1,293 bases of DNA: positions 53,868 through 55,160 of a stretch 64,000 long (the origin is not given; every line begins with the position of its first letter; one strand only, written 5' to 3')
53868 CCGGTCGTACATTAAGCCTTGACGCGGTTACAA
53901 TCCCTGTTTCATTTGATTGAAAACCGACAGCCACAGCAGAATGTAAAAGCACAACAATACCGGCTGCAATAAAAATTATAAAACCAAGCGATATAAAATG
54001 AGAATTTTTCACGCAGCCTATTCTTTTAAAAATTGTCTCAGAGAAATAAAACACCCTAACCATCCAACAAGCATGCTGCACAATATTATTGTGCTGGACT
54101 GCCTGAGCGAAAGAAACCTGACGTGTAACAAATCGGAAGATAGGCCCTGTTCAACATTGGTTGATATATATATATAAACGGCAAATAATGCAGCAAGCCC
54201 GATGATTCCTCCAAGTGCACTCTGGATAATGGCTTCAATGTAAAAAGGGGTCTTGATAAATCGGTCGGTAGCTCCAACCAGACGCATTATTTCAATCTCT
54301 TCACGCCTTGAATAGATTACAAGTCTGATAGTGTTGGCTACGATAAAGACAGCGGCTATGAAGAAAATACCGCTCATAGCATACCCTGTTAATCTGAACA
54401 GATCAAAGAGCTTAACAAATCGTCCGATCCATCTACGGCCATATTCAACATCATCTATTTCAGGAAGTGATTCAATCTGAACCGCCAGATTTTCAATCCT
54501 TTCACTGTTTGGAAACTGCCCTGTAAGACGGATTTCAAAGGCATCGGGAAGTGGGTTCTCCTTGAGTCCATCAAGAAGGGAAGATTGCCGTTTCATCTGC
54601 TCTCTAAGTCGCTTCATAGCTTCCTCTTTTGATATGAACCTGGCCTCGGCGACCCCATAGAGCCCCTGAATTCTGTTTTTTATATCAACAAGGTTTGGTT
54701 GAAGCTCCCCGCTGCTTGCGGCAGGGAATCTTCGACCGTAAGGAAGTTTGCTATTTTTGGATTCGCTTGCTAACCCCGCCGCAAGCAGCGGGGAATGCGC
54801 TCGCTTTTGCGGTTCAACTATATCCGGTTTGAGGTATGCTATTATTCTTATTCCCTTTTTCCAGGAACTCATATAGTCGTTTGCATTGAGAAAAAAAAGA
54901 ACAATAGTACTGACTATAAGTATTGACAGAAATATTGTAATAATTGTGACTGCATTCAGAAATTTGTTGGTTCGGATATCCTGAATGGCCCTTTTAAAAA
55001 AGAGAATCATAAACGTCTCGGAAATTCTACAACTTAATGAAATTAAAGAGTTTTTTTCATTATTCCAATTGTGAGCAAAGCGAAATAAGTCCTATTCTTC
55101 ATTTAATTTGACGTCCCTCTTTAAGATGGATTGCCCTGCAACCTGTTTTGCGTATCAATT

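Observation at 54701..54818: Intergenic-type repeat inserted in frame into the periplasmic loop of ftsX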

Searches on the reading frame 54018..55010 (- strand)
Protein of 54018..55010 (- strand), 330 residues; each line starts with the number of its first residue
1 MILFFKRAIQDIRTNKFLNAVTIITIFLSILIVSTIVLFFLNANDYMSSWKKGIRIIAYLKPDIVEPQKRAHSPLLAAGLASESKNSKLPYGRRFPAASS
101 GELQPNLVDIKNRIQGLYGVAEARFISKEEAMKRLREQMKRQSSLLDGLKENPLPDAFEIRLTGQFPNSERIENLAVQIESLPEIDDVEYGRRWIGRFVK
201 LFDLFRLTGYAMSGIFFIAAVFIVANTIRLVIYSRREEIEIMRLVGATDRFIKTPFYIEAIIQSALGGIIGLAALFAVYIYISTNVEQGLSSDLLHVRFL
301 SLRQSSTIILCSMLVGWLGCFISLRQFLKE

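Call 10: find_homologous_proteins(query=window:54018-55010:-, max_evalue=1e-10)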
Query window:54018-55010:- (330 aa): 4799 proteins with E <= 1e-10 among 8000 candidates; the best 120 are listed.
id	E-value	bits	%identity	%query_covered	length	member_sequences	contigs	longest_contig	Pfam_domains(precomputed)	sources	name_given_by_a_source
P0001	1.8e-187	640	89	100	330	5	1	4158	PF02687.28,PF18075.9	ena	-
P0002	2.6e-165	567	84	100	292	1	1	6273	PF02687.28,PF18075.9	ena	-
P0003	1.1e-161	556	82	100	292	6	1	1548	PF02687.28,PF18075.9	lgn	-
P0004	2.0e-159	548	81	100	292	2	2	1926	PF02687.28,PF18075.9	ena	-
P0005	2.3e-159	548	81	100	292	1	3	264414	PF02687.28,PF18075.9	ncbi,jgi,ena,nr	ncbi:MAG TPA: permease-like cell division protein FtsX [Anaerolineae bacterium]|nr:permease-like cel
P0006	1.9e-156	538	79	100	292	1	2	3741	PF02687.28,PF18075.9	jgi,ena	-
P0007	1.1e-155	536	79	100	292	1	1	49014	PF02687.28,PF18075.9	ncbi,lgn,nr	ncbi:MAG: permease-like cell division protein FtsX [Candidatus Desulfaltia sp.]|nr:permease-like cel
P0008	1.5e-155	535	78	100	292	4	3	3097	PF02687.28,PF18075.9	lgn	-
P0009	1.8e-155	535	79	100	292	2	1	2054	PF02687.28,PF18075.9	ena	-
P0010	3.7e-155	534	80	100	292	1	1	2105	PF02687.28,PF18075.9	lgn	-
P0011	1.9e-153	528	78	100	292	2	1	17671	PF02687.28,PF18075.9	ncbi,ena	-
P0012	2.8e-153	528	78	100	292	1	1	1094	PF02687.28,PF18075.9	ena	-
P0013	3.5e-153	528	78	100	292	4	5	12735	PF02687.28,PF18075.9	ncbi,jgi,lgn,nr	ncbi:MAG: ABC transporter permease [Desulfobacteraceae bacterium]|nr:ABC transporter permease [Desul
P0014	1.3e-152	526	78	100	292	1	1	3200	PF02687.28,PF18075.9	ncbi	-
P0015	1.8e-152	525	77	100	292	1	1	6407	PF02687.28,PF18075.9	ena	-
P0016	3.5e-152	524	78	100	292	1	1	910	PF02687.28,PF18075.9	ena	-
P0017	7.2e-152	523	77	100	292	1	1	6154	PF02687.28,PF18075.9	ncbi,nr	ncbi:MAG: permease-like cell division protein FtsX [Desulfobacterales bacterium]|nr:permease-like ce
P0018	1.0e-151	523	78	100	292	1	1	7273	PF02687.28,PF18075.9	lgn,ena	-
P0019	1.5e-151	522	78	100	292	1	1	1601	PF02687.28,PF18075.9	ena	-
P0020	2.3e-151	522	77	100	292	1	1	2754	PF02687.28,PF18075.9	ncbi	-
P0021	2.6e-151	521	77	100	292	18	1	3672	PF02687.28,PF18075.9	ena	-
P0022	4.4e-151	521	77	100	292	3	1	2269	PF02687.28,PF18075.9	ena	-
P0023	6.0e-151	520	77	100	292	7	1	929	PF02687.28,PF18075.9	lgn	-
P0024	2.0e-150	519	78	100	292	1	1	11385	PF02687.28,PF18075.9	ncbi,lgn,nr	ncbi:MAG: permease-like cell division protein FtsX [Thermodesulfobacteriota bacterium]|nr:permease-l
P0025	6.4e-150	517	78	100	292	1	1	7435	PF02687.28,PF18075.9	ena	-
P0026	1.2e-148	513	77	100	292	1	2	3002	PF02687.28,PF18075.9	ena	-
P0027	1.2e-147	509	76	100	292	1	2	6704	PF02687.28,PF18075.9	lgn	-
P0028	7.2e-147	507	76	100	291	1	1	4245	PF02687.28,PF18075.9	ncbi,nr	ncbi:MAG: permease-like cell division protein FtsX [Thermodesulfobacteriota bacterium]|nr:permease-l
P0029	1.6e-144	499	75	100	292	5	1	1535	PF02687.28,PF18075.9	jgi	-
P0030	7.3e-128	444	76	86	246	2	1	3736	PF02687.28,PF18075.9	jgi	jgi:cell division transport system permease protein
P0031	1.0e-127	444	65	100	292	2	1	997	PF02687.28,PF18075.9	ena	-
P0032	3.5e-123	429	64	100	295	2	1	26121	PF02687.28,PF18075.9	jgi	-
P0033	6.0e-123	428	62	100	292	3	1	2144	PF02687.28,PF18075.9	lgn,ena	-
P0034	9.0e-123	428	64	100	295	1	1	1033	PF02687.28,PF18075.9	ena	-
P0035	3.9e-122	426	64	100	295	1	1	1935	PF02687.28,PF18075.9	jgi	-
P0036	9.3e-121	421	62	100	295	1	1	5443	PF02687.28,PF18075.9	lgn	-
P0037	1.7e-120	420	63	100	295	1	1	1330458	PF02687.28,PF18075.9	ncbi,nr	ncbi:MAG: cell division transport system permease protein [Desulfobacteraceae bacterium Eth-SRB1]|nr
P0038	1.7e-120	420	64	100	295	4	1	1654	PF02687.28,PF18075.9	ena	-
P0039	1.1e-119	418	63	100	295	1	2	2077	PF02687.28,PF18075.9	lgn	-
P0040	1.3e-119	417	63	100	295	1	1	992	PF02687.28,PF18075.9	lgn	-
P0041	5.1e-119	415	60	100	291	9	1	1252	PF02687.28,PF18075.9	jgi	jgi:cell division transport system permease protein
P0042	5.3e-119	415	62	100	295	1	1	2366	PF02687.28,PF18075.9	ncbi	-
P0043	7.4e-119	415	62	100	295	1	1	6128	PF02687.28,PF18075.9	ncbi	-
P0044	6.0e-118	412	63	100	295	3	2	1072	PF02687.28,PF18075.9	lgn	-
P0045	1.3e-116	407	62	100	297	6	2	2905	PF02687.28,PF18075.9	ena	-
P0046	3.0e-116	406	58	100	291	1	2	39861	PF02687.28,PF18075.9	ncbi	-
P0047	2.8e-115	403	58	100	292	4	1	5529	PF02687.28,PF18075.9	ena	-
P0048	3.4e-114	400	60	100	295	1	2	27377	PF02687.28,PF18075.9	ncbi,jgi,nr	ncbi:MAG: ABC transporter permease [Deltaproteobacteria bacterium]|nr:ABC transporter permease [Delt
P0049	5.7e-114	399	57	100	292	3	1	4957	PF02687.28,PF18075.9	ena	-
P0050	6.9e-114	399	58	100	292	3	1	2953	PF02687.28,PF18075.9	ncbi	-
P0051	1.1e-113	398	59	100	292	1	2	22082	PF02687.28,PF18075.9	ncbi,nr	ncbi:MAG: permease-like cell division protein FtsX [Desulfobacteraceae bacterium]|nr:permease-like c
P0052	1.2e-113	398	56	100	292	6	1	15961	PF02687.28,PF18075.9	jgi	-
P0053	1.4e-113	398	57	100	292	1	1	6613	PF02687.28,PF18075.9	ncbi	-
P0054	1.4e-113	398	57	100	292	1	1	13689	PF02687.28,PF18075.9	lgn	-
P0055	1.6e-113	397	59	100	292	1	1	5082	PF02687.28,PF18075.9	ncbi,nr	ncbi:MAG: permease-like cell division protein FtsX [Proteobacteria bacterium]|nr:permease-like cell 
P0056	2.6e-113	397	57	100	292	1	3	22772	PF02687.28,PF18075.9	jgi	-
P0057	3.9e-113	396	57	100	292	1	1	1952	PF02687.28,PF18075.9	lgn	-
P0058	3.9e-113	396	59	100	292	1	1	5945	PF02687.28,PF18075.9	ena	-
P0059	7.4e-113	395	57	100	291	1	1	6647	PF02687.28,PF18075.9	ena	-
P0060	8.0e-113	395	58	100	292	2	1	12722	PF02687.28,PF18075.9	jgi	-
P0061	1.1e-112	395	59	100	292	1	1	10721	PF02687.28,PF18075.9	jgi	-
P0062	1.2e-112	394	57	100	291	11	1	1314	PF02687.28,PF18075.9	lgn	-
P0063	1.6e-112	394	55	100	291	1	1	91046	PF02687.28,PF18075.9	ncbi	-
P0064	1.7e-112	394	57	100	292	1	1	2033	PF02687.28,PF18075.9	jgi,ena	-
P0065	2.1e-112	394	56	100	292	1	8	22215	PF02687.28,PF18075.9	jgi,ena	-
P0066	2.4e-112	394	57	100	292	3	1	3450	PF02687.28,PF18075.9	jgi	jgi:cell division transport system permease protein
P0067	4.6e-112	393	58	100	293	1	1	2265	PF02687.28,PF18075.9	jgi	-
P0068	5.3e-112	392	59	100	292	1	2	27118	PF02687.28,PF18075.9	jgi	-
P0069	5.9e-112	392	56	100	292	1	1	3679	PF02687.28,PF18075.9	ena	-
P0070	6.3e-112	392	57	100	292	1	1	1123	PF02687.28,PF18075.9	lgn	-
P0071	6.7e-112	392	57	100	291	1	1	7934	PF02687.28,PF18075.9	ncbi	-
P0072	9.3e-112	392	55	100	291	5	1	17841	PF02687.28,PF18075.9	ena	-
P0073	1.1e-111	391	57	100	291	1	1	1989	PF02687.28,PF18075.9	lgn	-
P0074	1.3e-111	391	56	100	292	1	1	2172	PF02687.28,PF18075.9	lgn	-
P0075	1.4e-111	391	58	100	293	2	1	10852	PF02687.28,PF18075.9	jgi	-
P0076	1.5e-111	391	57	100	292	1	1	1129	PF02687.28,PF18075.9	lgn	-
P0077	1.9e-111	391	57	100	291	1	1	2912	PF02687.28,PF18075.9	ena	-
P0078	2.2e-111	390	57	100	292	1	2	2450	PF02687.28,PF18075.9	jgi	jgi:cell division transport system permease protein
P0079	2.3e-111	390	59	100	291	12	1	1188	PF02687.28,PF18075.9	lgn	-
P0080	2.7e-111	390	57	100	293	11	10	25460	PF02687.28,PF18075.9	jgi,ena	-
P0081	2.7e-111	390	57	100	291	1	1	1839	PF02687.28,PF18075.9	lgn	-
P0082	2.8e-111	390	57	100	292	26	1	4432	PF02687.28,PF18075.9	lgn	-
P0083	4.1e-111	389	56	100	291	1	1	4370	PF02687.28,PF18075.9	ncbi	-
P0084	5.2e-111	389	56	100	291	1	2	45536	PF02687.28,PF18075.9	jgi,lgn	jgi:cell division transport system permease protein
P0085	6.3e-111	389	57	100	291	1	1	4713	PF02687.28,PF18075.9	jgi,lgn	jgi:cell division transport system permease protein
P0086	6.5e-111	389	56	100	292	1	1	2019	PF02687.28,PF18075.9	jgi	jgi:cell division transport system permease protein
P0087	7.7e-111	389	58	100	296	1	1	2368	PF02687.28,PF18075.9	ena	-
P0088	8.0e-111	388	58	100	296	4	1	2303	PF02687.28,PF18075.9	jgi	-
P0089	1.0e-110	388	56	100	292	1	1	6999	PF02687.28,PF18075.9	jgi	jgi:cell division transport system permease protein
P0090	1.0e-110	388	57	100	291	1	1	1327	PF02687.28,PF18075.9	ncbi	-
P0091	1.1e-110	388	57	100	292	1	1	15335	PF02687.28,PF18075.9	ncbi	-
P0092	1.1e-110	388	57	100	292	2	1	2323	PF02687.28,PF18075.9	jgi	jgi:cell division transport system permease protein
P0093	1.4e-110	388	58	100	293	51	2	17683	PF02687.28,PF18075.9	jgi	-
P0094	2.2e-110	387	57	100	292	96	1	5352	PF02687.28,PF18075.9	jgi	-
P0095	2.5e-110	387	57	100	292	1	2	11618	PF02687.28,PF18075.9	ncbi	-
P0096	2.8e-110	387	58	100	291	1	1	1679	PF02687.28,PF18075.9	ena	-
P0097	3.0e-110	387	58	100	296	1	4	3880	PF02687.28,PF18075.9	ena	-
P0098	3.1e-110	387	55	100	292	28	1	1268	PF02687.28,PF18075.9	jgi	jgi:cell division transport system permease protein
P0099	3.8e-110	386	57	100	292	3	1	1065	PF02687.28,PF18075.9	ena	-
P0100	3.8e-110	386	58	100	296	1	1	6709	PF02687.28,PF18075.9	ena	-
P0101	4.0e-110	386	58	100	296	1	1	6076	PF02687.28,PF18075.9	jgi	-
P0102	4.3e-110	386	58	100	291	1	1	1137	PF02687.28,PF18075.9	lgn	-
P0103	5.0e-110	386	58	100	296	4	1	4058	PF02687.28,PF18075.9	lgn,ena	-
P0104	5.0e-110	386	58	100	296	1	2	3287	PF02687.28,PF18075.9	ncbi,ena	-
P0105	5.5e-110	386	56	100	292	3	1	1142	PF02687.28,PF18075.9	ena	-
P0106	5.6e-110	386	57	100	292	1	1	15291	PF02687.28,PF18075.9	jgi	jgi:cell division transport system permease protein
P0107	5.7e-110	386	56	100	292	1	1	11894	PF02687.28,PF18075.9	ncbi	-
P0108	5.7e-110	386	58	100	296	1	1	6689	PF02687.28,PF18075.9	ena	-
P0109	5.7e-110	386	58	100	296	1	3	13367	PF02687.28,PF18075.9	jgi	-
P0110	6.0e-110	386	57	100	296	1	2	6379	PF02687.28,PF18075.9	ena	-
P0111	7.3e-110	385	55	100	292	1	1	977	PF02687.28,PF18075.9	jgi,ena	-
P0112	7.5e-110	385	58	100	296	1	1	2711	PF02687.28,PF18075.9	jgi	-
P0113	8.2e-110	385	58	100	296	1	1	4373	PF02687.28,PF18075.9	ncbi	-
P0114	8.3e-110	385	56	100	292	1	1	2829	PF02687.28,PF18075.9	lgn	-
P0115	8.7e-110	385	55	100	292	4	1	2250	PF02687.28,PF18075.9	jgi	-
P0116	8.8e-110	385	58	100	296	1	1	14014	PF02687.28,PF18075.9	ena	-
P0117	9.7e-110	385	56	100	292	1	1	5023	PF02687.28,PF18075.9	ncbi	-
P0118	1.1e-109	385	56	100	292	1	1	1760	PF02687.28,PF18075.9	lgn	-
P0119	1.1e-109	385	57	99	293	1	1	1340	PF02687.28,PF18075.9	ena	-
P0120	1.5e-109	384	57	100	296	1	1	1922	PF02687.28,PF18075.9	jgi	-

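Call 14: find_encoding_contigs(protein=P0001, flank=5000, max_places=4)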
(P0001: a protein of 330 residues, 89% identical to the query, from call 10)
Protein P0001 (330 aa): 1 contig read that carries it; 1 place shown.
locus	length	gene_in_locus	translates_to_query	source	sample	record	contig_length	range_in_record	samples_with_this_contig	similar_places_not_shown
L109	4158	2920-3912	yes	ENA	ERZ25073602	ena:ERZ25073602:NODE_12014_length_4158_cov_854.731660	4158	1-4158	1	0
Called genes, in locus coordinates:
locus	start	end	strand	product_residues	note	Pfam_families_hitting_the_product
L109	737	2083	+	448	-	PF02321:OEP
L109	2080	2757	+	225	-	PF00005:ABC_tran, PF13304:AAA_21 (faint)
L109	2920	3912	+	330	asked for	PF18075:FtsX_ECD, PF02687:FtsX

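Call 15: find_encoding_contigs(protein=P0002, flank=5000, max_places=3)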
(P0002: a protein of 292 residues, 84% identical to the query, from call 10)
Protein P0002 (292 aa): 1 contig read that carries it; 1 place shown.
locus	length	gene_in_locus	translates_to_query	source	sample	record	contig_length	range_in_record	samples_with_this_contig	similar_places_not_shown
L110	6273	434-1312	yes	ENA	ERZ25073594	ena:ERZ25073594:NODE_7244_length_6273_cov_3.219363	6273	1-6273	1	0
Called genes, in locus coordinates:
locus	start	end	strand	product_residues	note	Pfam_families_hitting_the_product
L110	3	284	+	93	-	?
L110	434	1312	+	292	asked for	PF18075:FtsX_ECD, PF02687:FtsX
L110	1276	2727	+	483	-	PF06347:SH3_4 (weak), PF08239:SH3_3, PF01551:Peptidase_M23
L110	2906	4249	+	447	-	PF22694:CtpB_N-like, PF00595:PDZ, PF13180:PDZ_2, PF17820:PDZ_6, PF03572:Peptidase_S41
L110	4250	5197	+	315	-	PF04748:Polysacc_deac_2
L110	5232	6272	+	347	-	?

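Call 16: find_encoding_contigs(protein=P0024, flank=5000, max_places=3)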
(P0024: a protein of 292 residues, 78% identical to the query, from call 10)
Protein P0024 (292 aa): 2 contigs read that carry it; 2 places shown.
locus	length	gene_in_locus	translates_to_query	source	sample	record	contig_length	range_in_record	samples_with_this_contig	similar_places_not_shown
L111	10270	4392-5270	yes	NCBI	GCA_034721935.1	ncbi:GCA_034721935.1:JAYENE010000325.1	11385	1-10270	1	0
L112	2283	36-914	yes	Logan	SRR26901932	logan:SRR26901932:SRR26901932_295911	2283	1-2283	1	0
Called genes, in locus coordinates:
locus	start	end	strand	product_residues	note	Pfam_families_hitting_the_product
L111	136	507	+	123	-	PF01242:PTPS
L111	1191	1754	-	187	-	PF00156:Pribosyltran, PF14681:UPRTase (weak)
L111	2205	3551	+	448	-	PF02321:OEP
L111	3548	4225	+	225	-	PF02463:SMC_N (faint), PF00005:ABC_tran, PF13304:AAA_21 (faint)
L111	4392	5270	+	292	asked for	PF18075:FtsX_ECD, PF02687:FtsX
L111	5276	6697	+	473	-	PF08239:SH3_3, PF01551:Peptidase_M23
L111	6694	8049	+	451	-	PF22694:CtpB_N-like, PF00595:PDZ, PF13180:PDZ_2, PF17820:PDZ_6, PF03572:Peptidase_S41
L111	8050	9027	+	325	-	PF04748:Polysacc_deac_2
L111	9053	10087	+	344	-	PF01926:MMR_HSR1 (faint), PF06071:YchF-GTPase_C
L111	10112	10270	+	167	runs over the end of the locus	PF00226:DnaJ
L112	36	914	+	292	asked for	PF18075:FtsX_ECD, PF02687:FtsX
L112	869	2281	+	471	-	?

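Call 29: search_solved_structures(query=window:54018-55010:-, max_evalue=0.00001, show_alignments=2)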
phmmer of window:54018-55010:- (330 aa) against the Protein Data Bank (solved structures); distinct sequences matched with E-value up to 0.00001: 5.
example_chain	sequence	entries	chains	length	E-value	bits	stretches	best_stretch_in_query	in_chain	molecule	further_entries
8ymc_C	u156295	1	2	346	9.4e-26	94.3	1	112-329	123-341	Cell division protein FtsX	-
8hd0_C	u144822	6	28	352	1e-25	94.2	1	112-329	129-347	Cell division protein FtsX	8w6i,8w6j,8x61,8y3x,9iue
8i6o_A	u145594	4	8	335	1.6e-23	86.9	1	108-330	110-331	Cell division protein FtsX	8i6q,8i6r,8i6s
8tzj_C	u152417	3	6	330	2.1e-15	60.2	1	104-329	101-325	Cell division protein FtsX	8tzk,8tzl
8idb_C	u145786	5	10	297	6.8e-14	55.3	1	115-328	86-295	Cell division protein FtsX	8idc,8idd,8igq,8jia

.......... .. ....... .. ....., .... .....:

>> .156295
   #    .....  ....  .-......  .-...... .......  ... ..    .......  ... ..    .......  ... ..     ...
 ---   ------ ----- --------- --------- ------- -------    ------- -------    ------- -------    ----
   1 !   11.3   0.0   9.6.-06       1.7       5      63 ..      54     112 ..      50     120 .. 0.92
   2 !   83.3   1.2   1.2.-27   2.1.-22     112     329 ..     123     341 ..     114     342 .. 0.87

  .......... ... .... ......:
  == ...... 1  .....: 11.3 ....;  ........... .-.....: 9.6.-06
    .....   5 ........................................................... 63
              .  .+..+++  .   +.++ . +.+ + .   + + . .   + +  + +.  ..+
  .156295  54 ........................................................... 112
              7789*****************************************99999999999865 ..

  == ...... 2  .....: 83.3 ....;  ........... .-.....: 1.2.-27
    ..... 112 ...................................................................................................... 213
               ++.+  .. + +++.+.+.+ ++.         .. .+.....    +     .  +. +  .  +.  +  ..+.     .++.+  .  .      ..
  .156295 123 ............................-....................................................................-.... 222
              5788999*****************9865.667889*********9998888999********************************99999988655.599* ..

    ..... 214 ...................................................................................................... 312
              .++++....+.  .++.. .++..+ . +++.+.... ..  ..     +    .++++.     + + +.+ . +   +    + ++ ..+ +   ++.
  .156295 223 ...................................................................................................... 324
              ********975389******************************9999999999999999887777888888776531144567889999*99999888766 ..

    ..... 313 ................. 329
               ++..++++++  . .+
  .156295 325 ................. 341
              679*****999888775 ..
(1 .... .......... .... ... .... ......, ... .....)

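Call 40: predict_structure(alignment_id=A4)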
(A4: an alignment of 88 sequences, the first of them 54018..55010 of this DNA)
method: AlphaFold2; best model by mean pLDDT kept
length: 330 residues; sequences in the alignment: 88
mean_pLDDT: 56.4   pTM: 0.35
mean pLDDT of the five models: 56.4, 53.8, 52.6, 52.0, 49.1
residues with pLDDT >= 90: 0; 70-90: 52; 50-70: 188; < 50: 90
segments of 3 or more residues with pLDDT < 50: 1-9, 11-13, 66-103, 229-233, 238-240, 246-248, 250-252, 286-298, 327-330
pLDDT, mean of each block of 10 residues (from residue 1): 45 52 64 66 59 65 48 30 27 28 59 76 76 68 59 71 63 74 71 52 60 61 55 49 48 51 58 62 48 45 63 59 49
secondary structure, 60 per line:
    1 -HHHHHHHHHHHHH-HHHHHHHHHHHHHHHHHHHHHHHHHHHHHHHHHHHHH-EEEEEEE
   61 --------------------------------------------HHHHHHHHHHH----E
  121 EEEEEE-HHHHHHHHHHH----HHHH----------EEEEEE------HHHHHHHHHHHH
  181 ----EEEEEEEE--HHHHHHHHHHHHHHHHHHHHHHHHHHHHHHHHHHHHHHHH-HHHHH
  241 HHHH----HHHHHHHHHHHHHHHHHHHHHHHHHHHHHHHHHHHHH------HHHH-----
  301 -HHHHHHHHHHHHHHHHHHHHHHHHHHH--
elements in order: H2-14 H16-52 E54-60 H105-115 E120-126 H128-138 H143-146 E157-162 H169-180 E185-192 H195-234 H236-244 H249-285 H292-295 H302-328

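Call 47: list_cluster_members(proteins=[window:54018-55010:-, P0001])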
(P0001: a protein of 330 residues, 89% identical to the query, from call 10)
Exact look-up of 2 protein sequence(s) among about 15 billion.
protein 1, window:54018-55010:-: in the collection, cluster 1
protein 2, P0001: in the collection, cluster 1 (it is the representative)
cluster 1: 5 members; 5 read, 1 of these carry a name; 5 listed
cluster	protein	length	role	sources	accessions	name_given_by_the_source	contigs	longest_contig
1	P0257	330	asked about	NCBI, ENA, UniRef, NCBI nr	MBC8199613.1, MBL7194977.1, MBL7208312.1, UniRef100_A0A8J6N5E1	MAG: ABC transporter permease [Desulfobacterales bacterium] | Cell division protein FtsX n=1 Tax=Candidatus Desulfaltia bathyphila TaxID=2841697 ... | ABC transporter permease [Candidatus Desulfaltia bathyphila]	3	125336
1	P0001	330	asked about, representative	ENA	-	-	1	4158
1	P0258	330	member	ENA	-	-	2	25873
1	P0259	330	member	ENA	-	-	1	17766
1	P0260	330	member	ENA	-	-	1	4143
